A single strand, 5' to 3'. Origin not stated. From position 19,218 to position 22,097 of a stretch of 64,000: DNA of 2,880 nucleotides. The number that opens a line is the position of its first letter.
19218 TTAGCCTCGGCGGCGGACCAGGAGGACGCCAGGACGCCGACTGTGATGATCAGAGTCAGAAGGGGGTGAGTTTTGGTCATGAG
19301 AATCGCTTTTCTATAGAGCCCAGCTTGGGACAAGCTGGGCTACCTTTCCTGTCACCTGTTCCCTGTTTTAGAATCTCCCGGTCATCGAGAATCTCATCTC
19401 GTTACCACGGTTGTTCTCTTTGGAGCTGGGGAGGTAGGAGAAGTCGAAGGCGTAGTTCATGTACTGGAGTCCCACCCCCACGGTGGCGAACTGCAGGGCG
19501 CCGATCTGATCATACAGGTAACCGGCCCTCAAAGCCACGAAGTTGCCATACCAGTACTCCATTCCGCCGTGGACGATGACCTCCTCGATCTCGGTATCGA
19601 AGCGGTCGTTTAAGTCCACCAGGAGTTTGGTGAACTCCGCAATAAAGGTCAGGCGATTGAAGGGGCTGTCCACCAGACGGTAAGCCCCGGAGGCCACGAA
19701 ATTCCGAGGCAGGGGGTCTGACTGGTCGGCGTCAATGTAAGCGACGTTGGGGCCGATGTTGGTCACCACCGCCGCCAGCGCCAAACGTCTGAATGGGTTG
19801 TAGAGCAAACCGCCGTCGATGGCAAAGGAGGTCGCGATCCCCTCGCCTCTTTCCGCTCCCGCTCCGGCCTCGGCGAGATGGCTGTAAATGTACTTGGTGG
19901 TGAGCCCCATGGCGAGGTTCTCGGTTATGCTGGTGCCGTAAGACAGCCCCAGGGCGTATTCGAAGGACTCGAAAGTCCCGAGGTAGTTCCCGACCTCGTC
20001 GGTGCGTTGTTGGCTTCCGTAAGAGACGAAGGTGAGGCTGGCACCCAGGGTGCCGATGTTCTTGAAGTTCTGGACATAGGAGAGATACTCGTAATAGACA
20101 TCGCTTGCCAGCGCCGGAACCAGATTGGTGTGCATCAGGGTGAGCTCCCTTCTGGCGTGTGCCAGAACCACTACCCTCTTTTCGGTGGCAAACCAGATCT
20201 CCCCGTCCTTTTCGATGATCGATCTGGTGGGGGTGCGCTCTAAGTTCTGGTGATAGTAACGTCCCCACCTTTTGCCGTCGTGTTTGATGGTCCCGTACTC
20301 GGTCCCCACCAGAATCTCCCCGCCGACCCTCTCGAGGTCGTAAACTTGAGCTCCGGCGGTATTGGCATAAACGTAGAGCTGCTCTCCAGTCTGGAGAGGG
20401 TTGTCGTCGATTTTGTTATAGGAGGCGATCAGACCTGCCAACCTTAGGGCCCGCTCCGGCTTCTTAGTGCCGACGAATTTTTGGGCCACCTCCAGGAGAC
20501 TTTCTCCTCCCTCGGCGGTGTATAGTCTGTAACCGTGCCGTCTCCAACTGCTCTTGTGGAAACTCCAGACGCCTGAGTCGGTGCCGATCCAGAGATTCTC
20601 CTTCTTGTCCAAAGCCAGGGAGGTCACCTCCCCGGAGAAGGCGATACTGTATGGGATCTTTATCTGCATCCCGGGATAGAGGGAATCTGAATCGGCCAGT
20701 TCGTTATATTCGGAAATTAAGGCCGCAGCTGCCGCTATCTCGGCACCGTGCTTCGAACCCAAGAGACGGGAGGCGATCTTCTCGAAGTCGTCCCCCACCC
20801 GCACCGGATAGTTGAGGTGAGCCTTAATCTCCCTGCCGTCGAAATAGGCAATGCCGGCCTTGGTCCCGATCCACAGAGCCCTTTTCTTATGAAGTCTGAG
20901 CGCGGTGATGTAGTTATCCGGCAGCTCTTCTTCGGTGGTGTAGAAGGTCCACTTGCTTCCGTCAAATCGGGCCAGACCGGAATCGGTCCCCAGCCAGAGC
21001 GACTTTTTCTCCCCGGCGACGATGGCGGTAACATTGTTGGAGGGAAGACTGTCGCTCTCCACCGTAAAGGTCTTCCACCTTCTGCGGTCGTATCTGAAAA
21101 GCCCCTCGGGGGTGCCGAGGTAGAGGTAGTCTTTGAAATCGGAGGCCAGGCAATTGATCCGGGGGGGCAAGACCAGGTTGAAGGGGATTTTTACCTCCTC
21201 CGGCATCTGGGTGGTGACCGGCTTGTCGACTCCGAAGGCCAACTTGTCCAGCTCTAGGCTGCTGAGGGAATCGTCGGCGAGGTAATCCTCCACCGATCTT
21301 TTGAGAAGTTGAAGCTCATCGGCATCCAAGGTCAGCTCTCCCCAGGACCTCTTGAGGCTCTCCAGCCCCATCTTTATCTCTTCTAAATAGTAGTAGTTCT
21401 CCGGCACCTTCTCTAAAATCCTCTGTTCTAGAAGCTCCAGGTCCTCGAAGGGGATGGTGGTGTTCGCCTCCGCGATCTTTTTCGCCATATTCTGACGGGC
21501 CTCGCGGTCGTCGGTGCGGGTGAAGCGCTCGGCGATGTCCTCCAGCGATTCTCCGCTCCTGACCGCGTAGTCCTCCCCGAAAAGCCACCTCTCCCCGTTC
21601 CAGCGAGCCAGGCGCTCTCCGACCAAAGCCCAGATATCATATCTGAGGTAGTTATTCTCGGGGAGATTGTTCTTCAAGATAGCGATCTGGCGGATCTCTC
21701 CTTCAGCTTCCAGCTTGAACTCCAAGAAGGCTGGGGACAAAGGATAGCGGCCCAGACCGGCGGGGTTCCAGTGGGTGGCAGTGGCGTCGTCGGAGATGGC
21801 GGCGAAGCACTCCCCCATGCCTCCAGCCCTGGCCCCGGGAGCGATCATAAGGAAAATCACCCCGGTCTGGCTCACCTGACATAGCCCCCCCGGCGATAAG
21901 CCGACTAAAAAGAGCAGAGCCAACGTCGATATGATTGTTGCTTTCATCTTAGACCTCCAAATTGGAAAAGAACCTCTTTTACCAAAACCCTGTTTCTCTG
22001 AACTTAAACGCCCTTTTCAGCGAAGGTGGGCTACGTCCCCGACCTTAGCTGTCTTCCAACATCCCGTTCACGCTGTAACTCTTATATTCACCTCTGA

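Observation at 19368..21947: PorV barrel split by a beta-propeller carrying three nested LysM-like domains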

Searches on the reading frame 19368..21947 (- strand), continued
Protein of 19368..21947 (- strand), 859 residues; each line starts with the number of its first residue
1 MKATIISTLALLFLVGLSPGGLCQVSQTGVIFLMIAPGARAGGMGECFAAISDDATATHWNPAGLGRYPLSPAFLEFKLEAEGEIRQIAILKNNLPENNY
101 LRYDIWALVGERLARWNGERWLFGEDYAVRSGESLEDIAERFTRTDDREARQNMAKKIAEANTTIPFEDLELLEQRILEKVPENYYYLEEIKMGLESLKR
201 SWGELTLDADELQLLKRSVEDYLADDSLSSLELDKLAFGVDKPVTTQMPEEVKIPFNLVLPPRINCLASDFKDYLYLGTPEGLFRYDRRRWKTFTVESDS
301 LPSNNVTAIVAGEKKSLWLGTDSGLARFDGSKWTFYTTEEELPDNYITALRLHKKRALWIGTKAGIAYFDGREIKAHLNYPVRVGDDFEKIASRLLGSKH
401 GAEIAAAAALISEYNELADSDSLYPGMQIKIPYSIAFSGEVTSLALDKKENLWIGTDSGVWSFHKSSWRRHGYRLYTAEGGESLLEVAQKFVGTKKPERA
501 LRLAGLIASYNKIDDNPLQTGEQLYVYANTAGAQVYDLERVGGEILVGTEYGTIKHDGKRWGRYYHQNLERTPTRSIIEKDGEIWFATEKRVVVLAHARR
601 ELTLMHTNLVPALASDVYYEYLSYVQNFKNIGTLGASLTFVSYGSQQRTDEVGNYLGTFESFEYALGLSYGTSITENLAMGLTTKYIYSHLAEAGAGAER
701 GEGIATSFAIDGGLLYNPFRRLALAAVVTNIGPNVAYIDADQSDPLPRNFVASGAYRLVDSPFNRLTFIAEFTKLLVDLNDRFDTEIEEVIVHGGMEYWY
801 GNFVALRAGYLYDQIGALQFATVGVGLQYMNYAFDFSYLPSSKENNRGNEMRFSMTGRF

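Call 52: list_cluster_members(proteins=[P0077, P0078, P0085, P0136, P0060, P0105, P0058, P0115, P0143, P0079])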
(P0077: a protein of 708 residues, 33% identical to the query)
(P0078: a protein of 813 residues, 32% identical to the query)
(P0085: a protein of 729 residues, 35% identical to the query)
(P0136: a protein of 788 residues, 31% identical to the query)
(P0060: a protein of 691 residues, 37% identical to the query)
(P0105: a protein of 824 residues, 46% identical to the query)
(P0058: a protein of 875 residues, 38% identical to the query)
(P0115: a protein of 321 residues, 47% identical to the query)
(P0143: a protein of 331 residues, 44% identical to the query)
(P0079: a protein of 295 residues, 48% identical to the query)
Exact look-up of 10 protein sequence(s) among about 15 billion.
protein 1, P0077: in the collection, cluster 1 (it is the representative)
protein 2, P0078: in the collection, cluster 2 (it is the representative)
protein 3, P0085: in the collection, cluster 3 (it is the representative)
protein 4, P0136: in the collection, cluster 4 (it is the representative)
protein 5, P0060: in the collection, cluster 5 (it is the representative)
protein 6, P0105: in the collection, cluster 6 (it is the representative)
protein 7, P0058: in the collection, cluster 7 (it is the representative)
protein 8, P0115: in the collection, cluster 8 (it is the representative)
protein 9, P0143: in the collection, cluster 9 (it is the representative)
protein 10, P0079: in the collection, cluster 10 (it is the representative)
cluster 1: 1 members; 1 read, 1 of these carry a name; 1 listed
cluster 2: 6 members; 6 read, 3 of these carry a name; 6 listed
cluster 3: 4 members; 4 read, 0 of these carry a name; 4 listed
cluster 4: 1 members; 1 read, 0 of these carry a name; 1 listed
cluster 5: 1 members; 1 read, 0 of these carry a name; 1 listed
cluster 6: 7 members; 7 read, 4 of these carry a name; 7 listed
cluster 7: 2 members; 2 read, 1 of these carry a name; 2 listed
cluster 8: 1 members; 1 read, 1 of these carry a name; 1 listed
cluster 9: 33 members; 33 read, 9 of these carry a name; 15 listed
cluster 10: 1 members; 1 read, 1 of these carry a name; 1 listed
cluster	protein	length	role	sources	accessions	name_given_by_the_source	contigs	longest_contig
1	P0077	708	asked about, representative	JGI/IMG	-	ligand-binding sensor domain-containing protein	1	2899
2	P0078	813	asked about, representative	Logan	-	-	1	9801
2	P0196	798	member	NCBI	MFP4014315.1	MAG: PorV/PorQ family protein [Chitinispirillaceae bacterium]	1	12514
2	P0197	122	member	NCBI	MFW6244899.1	MAG: hypothetical protein ACOC36_03335 [Fibrobacterota bacterium]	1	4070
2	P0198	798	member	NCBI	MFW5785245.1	MAG: PorV/PorQ family protein [Chitinispirillaceae bacterium]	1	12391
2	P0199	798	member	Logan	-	-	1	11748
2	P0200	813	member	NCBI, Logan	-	-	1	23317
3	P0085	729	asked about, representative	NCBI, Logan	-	-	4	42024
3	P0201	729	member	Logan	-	-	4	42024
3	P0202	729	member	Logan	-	-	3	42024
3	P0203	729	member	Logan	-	-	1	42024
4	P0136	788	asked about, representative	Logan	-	-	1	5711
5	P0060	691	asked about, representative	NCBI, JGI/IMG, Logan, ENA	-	-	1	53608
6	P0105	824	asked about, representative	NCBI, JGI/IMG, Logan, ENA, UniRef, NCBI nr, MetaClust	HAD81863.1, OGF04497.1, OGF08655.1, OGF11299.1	MAG: hypothetical protein A2273_06880 [Candidatus Edwardsbacteria bacterium ... | Type IX secretion system protein PorV domain-containing protein n=1 Tax=Candidatus ... | MAG: hypothetical protein A2502_04500 [Candidatus Edwardsbacteria bacterium ...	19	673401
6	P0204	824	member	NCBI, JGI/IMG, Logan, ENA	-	hypothetical protein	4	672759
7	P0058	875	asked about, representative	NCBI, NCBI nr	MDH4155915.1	MAG: PorV/PorQ family protein, partial [candidate division Zixibacteria bacterium] | PorV/PorQ family protein [candidate division Zixibacteria bacterium]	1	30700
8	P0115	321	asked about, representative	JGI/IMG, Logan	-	hypothetical protein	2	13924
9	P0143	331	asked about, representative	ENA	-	-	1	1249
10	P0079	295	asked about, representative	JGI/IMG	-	hypothetical protein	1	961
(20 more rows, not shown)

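Call 62: search_protein_families(library=ncbifam, proteins=[P0115, P0143], max_evalue=0.01)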
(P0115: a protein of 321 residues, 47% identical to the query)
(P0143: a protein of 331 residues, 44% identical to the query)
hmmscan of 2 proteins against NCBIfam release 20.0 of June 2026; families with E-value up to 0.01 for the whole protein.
P0115 (321 aa): 5 families
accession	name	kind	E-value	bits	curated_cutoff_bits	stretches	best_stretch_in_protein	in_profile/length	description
NF033709.1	PorV_fam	subfamily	1.3e-73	248.4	90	1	28-321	3-326/326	PorV/PorQ family protein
NF033710.1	T9SS_OM_PorV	equivalog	1.4e-54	185.7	250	2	15-248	12-250/367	type IX secretion system outer membrane channel protein PorV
NF033711.1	T9SS_PorQ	equivalog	1.2e-24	87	220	1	9-233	8-217/335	type IX secretion system protein PorQ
NF052325.1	PorVQ2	equivalog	3.8e-20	72.1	325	1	8-201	6-197/354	putative type IX sorting system protein PorV2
TIGR03519.1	T9SS_PorP_fam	subfamily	1.2e-10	41.3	90.55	1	57-300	34-267/292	PorP/SprF family type IX secretion system membrane protein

P0143 (331 aa): 4 families
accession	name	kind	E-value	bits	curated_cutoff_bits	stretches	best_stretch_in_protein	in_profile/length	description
NF033709.1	PorV_fam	subfamily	4e-65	220.5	90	1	28-331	3-326/326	PorV/PorQ family protein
NF033710.1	T9SS_OM_PorV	equivalog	6.2e-41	140.8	250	2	28-251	25-250/367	type IX secretion system outer membrane channel protein PorV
NF033711.1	T9SS_PorQ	equivalog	4.7e-25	88.3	220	1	20-312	16-317/335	type IX secretion system protein PorQ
NF052325.1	PorVQ2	equivalog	7.8e-17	61.2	325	1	31-164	29-167/354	putative type IX sorting system protein PorV2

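Call 67: find_encoding_contigs(protein=P0105, flank=8000, max_places=1)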
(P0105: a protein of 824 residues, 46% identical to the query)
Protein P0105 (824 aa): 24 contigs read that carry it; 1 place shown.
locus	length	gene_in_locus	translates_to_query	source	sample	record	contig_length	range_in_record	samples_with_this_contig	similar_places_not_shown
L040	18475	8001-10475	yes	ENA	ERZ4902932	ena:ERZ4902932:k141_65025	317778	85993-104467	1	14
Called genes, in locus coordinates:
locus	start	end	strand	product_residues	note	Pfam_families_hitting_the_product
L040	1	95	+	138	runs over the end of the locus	PF03061:4HBT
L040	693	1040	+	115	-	PF12675:DUF3795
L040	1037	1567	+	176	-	PF13091:PLDc_2, PF00614:PLDc (weak)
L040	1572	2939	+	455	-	PF00919:UPF0004, PF04055:Radical_SAM, PF18693:TRAM_2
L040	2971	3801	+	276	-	PF06750:A24_N_bact, PF01478:Peptidase_A24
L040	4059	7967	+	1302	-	PF08126:Propeptide_C25, PF01364:Peptidase_C25, PF13860:FlgD_ig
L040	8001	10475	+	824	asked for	PF19572:PorV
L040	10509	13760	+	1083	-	PF05547:Peptidase_M6, PF01839:FG-GAP (faint), PF14783:BBS2_Mid (faint), PF13517:FG-GAP_3, PF18962:Por_Secre_tail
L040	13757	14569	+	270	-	-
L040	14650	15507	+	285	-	-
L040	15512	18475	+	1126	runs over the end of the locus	-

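Call 68: find_encoding_contigs(protein=P0085, flank=8000, max_places=1)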
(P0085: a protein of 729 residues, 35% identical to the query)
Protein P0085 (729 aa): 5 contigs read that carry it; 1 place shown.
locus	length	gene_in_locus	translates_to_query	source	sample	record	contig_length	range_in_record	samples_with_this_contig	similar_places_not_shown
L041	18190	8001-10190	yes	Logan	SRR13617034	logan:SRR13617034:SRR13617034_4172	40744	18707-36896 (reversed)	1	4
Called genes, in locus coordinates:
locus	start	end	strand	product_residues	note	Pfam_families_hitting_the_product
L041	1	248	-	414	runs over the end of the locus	PF02985:HEAT (faint), PF13646:HEAT_2 (weak), PF01740:STAS, PF13466:STAS_2 (weak)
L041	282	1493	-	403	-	PF13629:T2SS-T3SS_pil_N (weak), PF00263:Secretin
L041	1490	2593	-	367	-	PF09134:Invasin_D3 (faint)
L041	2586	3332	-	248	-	PF16976:RcpC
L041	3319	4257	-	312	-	-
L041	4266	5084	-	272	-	PF02569:Pantoate_ligase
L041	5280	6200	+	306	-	PF18935:DUF5683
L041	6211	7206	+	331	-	PF00356:LacI, PF00532:Peripla_BP_1, PF13407:Peripla_BP_4, PF13377:Peripla_BP_3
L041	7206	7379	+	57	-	-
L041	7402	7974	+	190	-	-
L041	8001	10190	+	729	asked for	PF07494:Reg_prop (faint), PF19572:PorV (weak)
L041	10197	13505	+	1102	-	PF13517:FG-GAP_3 (faint), PF18962:Por_Secre_tail (weak)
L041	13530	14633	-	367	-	PF00884:Sulfatase, PF02995:DUF229 (weak), PF16347:SGSH_C (faint)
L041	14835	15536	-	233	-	PF00072:Response_reg, PF00486:Trans_reg_C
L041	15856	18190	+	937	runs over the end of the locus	PF13620:CarboxypepD_reg, PF13715:CarbopepD_reg_2, PF07715:Plug, PF00593:TonB_dep_Rec_b-barrel, PF14905:OMP_b-brl_3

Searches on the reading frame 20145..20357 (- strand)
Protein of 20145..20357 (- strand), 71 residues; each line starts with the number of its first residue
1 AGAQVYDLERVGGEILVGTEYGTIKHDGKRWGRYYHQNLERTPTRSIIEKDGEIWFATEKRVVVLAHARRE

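Call 18: search_protein_families(library=pfam, proteins=[window:20145-20357:-], max_evalue=10)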
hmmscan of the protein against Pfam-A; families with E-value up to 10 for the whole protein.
seq(71 aa): 1 family
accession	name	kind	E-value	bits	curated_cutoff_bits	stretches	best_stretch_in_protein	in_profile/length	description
PF07494.17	Reg_prop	-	0.016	15.8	20.4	1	45-59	8-23/24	Two component regulator propeller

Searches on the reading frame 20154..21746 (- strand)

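Call 62: search_protein_families(library=ncbifam, proteins=[window:20154-21746:-], max_evalue=0.01)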
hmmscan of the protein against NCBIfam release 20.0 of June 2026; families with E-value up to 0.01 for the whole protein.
seq(531 aa): 4 families
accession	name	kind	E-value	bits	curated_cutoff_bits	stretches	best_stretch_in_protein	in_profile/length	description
NF052228.1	T9SS_PorZ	equivalog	2.4e-11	42.8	260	1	372-400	532-560/757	type IX secretion system anionic LPS delivery protein PorZ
NF010723.1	PRK14125.1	equivalog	2.3e-08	33.9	60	0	308-366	30-86/87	cell division suppressor protein YneA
NF008399.0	PRK11198.1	equivalog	5.9e-05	23.5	134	0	309-366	94-147/149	peptidoglycan-binding protein LysM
TIGR02899.1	spore_safA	subfamily_domain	0.0078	16.1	67.85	0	343-365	21-43/44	SafA/ExsA family spore coat assembly protein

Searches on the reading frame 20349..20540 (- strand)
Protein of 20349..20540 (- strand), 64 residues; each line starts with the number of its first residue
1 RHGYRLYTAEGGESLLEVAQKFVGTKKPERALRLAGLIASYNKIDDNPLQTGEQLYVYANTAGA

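Call 18: search_protein_families(library=pfam, proteins=[window:20349-20540:-], max_evalue=10)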
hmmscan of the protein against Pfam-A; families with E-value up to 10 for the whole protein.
seq(64 aa): 0 families

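Call 39: search_solved_structures(query=A2, max_evalue=10, show_alignments=2)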
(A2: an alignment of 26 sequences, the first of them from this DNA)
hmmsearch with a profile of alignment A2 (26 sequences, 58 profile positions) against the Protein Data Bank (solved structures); distinct sequences matched with E-value up to 10: 9.
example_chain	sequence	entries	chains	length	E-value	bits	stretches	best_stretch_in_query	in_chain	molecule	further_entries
8i2e_B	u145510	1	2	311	1.7e-06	31.1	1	25-54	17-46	Probable peptidoglycan endopeptidase LytE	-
4uz2_A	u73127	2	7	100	2.1e-05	27.6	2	3-56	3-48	CELL WALL-BINDING ENDOPEPTIDASE-RELATED PROTEIN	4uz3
2mkx_A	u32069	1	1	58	7.9e-05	25.8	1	5-54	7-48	Autolysin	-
8vd6_A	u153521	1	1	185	0.00045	23.4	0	7-30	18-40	CAP REPEAT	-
4xcm_A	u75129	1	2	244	0.0015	21.7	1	4-56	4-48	Cell wall-binding endopeptidase-related protein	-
4yxx_A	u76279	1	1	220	0.12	15.6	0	4-21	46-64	dTor_6x35L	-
11ci_A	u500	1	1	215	0.15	15.3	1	5-58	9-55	Probable cell wall hydrolase LytN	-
8rhe_A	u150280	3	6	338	0.55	13.5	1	2-54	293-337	LysM peptidoglycan-binding domain-containing protein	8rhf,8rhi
7kuw_A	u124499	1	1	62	0.71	13.1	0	14-40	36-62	Sequence-Based Designed Protein nmt_0994_guided_02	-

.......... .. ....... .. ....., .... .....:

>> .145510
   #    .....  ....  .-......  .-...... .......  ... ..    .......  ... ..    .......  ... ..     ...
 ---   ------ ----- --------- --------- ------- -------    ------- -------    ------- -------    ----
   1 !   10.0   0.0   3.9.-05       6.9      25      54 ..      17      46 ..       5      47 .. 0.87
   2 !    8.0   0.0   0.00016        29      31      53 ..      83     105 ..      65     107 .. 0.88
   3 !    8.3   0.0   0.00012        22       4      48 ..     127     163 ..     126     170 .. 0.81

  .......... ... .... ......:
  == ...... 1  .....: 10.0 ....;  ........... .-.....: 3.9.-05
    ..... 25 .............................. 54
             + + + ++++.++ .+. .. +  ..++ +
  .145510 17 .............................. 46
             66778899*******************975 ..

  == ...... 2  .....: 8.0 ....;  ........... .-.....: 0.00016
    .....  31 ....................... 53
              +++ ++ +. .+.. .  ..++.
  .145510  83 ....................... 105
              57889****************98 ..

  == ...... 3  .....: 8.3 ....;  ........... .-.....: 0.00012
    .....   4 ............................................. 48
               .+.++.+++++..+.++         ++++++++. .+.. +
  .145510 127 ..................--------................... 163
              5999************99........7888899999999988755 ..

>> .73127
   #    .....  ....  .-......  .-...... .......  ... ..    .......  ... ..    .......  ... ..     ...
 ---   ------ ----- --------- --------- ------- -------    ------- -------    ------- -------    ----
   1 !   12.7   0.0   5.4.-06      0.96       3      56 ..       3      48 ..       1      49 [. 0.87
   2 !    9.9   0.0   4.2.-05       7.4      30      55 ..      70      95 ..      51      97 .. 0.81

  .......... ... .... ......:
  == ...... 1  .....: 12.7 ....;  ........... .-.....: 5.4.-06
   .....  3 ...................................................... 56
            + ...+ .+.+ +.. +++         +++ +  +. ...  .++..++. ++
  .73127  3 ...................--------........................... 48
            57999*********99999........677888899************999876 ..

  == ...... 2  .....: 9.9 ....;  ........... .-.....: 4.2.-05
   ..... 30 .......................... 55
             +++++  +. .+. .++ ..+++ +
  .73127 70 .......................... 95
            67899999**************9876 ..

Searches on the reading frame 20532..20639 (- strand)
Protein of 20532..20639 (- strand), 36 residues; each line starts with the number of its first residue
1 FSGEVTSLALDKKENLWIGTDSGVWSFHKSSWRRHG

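Call 18: search_protein_families(library=pfam, proteins=[window:20532-20639:-], max_evalue=10)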
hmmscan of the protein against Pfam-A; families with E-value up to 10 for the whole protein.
seq(36 aa): 5 families
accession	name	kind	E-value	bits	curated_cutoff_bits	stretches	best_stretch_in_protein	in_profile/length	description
PF07494.17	Reg_prop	-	0.00016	21.9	20.4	1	2-21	4-23/24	Two component regulator propeller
PF11725.13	AvrE_T3Es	-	0.0012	16.6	24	1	2-34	512-545/1513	AvrE-family Type-III effector proteins (T3Es)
PF23748.1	Beta-prop_LRRK2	-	0.0074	15.7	26.9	1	3-23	274-294/359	LRRK2 beta propeller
PF24938.1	DUF7755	-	0.025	14.5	27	1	9-29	77-97/150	Domain of unknown function (DUF7755)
PF12667.13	NigD_N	-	0.098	13.3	24.3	1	3-28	10-34/67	NigD-like N-terminal OB domain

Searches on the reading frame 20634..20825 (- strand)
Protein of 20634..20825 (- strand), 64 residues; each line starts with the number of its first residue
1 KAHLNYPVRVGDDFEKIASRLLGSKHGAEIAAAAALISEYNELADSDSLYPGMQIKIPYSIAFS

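Call 18: search_protein_families(library=pfam, proteins=[window:20634-20825:-], max_evalue=10)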
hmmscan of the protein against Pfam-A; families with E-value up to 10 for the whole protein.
seq(64 aa): 3 families
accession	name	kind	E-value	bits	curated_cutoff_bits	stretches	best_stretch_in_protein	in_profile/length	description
PF01476.26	LysM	-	1.5e-05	25.3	20.9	1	7-58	2-43/43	LysM domain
PF23577.1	LysM_RLK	-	0.0064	16.9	27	1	6-46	3-34/44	LysM domain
PF23473.1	LysM3_LYK4_5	-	0.015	15.8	29.3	1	4-51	3-40/48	LYK4/5 LysM3 domain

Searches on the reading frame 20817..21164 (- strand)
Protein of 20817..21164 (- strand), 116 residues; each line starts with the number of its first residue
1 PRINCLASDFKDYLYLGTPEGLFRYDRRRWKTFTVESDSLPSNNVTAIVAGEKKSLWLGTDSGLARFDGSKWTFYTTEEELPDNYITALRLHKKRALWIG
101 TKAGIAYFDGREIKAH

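Call 18: search_protein_families(library=pfam, proteins=[window:20817-21164:-], max_evalue=10)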
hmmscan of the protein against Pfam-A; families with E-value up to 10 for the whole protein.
seq(116 aa): 2 families
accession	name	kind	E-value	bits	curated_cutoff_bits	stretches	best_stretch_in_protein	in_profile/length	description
PF07494.17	Reg_prop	-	9.1e-11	41.1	20.4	2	39-61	1-23/24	Two component regulator propeller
PF23748.1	Beta-prop_LRRK2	-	2.4e-05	24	26.9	2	78-104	268-294/359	LRRK2 beta propeller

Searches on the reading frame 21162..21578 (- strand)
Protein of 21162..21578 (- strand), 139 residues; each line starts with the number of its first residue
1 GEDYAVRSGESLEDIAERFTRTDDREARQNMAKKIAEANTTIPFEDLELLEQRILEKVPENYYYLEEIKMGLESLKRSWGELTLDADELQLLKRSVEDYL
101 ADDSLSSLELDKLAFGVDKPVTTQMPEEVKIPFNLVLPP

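Call 18: search_protein_families(library=pfam, proteins=[window:21162-21578:-], max_evalue=10)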
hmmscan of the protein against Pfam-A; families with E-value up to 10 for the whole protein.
seq(139 aa): 4 families
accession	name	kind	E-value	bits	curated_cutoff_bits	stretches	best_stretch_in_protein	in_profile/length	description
PF01476.26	LysM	-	0.0095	16.3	20.9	1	4-42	1-29/43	LysM domain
PF21329.2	CYP38_PsbQ-like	-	0.13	13.2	27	1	10-78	22-89/117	Peptidyl-prolyl cis-trans isomerase CYP38-like, PsbQ-like domain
PF24410.1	wHTH-HSP90_Na-assoc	-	0.13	13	23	1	5-21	36-52/55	wHTH-Hsp90_Na associated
PF23473.1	LysM3_LYK4_5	-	0.14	12.7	29.3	1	4-23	5-24/48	LYK4/5 LysM3 domain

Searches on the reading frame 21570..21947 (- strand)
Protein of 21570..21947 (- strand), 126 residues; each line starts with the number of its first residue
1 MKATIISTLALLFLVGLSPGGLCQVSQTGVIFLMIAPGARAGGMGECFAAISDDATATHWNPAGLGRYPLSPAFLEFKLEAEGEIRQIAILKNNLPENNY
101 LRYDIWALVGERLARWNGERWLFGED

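Call 18: search_protein_families(library=pfam, proteins=[window:21570-21947:-], max_evalue=10)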
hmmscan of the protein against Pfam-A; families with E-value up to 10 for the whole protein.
seq(126 aa): 2 families
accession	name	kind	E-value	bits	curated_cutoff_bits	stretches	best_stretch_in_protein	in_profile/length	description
PF19572.5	PorV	-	2.7e-06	27.5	27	1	25-63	8-46/243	Type IX secretion system protein PorV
PF03687.19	UPF0164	-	0.21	10.8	21.4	1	31-64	42-75/325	Uncharacterised protein family (UPF0164)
